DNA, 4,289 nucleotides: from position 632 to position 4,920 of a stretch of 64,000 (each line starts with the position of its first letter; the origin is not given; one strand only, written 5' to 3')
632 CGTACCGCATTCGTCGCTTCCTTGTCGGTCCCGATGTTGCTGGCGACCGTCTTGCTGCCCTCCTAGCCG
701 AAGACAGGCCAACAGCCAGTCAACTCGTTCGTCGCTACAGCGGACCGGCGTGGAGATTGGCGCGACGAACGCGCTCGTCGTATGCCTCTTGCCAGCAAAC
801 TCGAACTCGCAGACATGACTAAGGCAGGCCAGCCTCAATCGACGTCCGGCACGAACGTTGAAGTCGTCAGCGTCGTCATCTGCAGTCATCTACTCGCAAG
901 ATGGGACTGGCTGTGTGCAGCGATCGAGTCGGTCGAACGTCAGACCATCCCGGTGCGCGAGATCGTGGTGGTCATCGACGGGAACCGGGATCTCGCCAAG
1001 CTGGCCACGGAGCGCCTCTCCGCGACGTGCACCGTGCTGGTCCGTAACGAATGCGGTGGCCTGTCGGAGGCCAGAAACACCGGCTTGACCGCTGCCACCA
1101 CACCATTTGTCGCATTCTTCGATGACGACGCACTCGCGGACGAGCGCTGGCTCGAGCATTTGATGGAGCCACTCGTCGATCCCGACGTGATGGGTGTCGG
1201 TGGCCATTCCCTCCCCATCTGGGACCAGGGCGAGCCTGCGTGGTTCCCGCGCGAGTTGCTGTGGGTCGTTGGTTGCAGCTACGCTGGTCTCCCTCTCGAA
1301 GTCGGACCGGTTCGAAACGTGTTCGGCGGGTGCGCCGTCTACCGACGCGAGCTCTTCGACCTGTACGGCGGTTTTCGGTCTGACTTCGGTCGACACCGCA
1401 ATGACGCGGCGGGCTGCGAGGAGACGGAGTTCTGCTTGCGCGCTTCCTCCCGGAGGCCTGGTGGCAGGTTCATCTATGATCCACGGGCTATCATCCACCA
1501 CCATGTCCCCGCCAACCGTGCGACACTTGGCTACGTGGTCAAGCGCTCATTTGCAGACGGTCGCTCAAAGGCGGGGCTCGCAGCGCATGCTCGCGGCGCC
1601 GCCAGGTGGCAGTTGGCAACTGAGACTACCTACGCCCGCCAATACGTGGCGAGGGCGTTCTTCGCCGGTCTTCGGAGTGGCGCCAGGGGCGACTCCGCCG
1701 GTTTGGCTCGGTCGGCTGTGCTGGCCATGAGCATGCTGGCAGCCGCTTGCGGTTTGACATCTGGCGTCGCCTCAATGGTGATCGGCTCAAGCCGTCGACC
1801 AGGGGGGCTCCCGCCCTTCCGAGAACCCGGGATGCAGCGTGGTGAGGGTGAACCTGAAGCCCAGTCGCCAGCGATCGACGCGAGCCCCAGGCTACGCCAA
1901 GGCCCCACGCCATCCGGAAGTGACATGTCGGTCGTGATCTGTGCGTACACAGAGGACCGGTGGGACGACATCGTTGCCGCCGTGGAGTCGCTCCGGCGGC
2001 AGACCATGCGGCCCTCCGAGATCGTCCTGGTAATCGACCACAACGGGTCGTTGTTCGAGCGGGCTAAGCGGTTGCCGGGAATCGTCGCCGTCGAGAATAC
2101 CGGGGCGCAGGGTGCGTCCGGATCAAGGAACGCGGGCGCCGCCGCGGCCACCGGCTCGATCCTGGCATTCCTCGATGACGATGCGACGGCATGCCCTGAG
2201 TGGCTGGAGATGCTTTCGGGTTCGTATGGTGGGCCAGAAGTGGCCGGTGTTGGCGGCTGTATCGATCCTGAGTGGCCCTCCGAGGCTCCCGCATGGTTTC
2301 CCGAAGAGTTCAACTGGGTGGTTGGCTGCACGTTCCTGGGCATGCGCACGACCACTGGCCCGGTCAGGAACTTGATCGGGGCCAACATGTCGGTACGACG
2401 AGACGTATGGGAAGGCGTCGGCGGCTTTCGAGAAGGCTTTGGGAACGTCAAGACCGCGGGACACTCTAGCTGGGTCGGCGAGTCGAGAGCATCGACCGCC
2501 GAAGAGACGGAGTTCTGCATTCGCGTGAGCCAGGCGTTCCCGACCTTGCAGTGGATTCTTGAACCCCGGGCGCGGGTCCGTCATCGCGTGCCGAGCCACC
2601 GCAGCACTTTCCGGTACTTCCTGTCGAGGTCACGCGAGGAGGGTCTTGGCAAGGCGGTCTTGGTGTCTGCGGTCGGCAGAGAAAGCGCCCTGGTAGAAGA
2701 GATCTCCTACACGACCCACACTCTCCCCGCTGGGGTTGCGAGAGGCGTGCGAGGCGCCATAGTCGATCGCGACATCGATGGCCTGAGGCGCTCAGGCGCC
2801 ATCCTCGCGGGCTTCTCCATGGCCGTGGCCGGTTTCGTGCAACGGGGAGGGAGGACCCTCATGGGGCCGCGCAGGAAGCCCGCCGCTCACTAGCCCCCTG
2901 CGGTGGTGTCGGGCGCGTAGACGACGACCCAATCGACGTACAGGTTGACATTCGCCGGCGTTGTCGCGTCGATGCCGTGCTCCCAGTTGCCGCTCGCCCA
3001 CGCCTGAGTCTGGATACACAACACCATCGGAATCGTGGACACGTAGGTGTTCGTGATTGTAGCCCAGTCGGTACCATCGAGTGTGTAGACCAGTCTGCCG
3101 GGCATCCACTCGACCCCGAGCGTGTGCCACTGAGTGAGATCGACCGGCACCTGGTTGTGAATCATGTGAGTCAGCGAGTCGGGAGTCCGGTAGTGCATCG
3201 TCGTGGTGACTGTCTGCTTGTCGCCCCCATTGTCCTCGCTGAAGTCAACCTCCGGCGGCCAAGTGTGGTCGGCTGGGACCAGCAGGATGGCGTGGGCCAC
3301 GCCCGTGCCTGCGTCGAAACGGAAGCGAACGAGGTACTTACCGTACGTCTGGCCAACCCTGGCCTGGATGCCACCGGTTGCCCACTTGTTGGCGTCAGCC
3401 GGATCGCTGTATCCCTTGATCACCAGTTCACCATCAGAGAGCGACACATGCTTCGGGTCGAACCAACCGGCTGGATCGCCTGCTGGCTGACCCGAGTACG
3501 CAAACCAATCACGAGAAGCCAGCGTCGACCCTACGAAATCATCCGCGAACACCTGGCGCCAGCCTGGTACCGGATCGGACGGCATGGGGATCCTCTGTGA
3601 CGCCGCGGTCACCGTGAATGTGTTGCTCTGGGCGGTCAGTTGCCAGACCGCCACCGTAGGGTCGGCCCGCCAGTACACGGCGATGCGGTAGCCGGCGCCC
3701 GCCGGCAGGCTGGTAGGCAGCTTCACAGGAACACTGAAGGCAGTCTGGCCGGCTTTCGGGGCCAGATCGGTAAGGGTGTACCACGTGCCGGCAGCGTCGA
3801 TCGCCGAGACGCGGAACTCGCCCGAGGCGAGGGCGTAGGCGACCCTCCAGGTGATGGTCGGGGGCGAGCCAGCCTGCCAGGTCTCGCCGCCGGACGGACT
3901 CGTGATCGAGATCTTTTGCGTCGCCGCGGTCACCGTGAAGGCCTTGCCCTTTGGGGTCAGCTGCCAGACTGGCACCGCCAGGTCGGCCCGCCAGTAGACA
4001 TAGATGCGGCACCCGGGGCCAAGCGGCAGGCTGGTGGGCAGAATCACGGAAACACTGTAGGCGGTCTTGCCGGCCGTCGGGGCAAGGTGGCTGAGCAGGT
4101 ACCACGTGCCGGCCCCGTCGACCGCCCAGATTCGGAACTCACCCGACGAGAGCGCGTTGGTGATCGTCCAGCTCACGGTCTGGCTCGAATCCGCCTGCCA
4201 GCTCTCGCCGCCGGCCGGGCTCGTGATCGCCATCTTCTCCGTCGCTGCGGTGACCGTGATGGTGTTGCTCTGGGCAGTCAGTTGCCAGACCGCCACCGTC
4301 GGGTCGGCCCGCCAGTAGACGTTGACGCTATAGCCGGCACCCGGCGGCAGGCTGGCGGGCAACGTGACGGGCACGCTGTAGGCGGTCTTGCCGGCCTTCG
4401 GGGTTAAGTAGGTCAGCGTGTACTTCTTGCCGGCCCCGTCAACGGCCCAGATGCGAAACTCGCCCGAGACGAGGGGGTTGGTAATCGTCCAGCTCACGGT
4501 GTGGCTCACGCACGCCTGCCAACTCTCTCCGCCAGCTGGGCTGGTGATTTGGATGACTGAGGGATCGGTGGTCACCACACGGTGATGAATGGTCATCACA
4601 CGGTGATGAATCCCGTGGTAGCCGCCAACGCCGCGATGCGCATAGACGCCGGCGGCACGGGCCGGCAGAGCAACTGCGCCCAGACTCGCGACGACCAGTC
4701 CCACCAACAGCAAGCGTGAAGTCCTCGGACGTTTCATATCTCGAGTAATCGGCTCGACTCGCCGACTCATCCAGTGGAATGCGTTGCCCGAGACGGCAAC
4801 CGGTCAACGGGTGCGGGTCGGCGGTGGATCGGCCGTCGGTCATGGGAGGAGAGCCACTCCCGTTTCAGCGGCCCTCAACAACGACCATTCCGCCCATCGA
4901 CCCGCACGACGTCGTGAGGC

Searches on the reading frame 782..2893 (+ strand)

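Call 75: search_protein_families(library=pfam, proteins=[window:782-2893:+], max_evalue=0.000001)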
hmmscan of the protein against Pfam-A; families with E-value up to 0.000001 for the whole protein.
window:782-2893:+ (703 aa): 3 families
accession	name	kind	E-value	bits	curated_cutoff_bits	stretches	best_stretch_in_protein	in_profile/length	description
PF00535.33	Glycos_transf_2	-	2.9e-43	148.1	23.3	2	30-193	1-165/168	Glycosyl transferase family 2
PF13641.12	Glyco_tranf_2_3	-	6e-14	53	27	0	30-241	4-212/230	Glycosyltransferase like family 2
PF13632.12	Glyco_trans_2_3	-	4e-07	30.5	27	0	462-617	3-136/198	Glycosyl transferase family group 2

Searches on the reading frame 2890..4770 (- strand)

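Call 75: search_protein_families(library=pfam, proteins=[window:2890-4770:-], max_evalue=0.000001)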
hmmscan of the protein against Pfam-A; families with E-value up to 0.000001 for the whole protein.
window:2890-4770:- (626 aa): 2 families
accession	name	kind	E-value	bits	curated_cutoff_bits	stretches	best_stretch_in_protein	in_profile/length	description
PF00722.28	Glyco_hydro_16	-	1.1e-13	51.5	22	1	461-599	27-165/175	Glycosyl hydrolases family 16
PF10342.15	Kre9_KNH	-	7.7e-11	43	24.6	0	291-387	1-94/94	Kre9/KNH-like N-terminal Ig-like domain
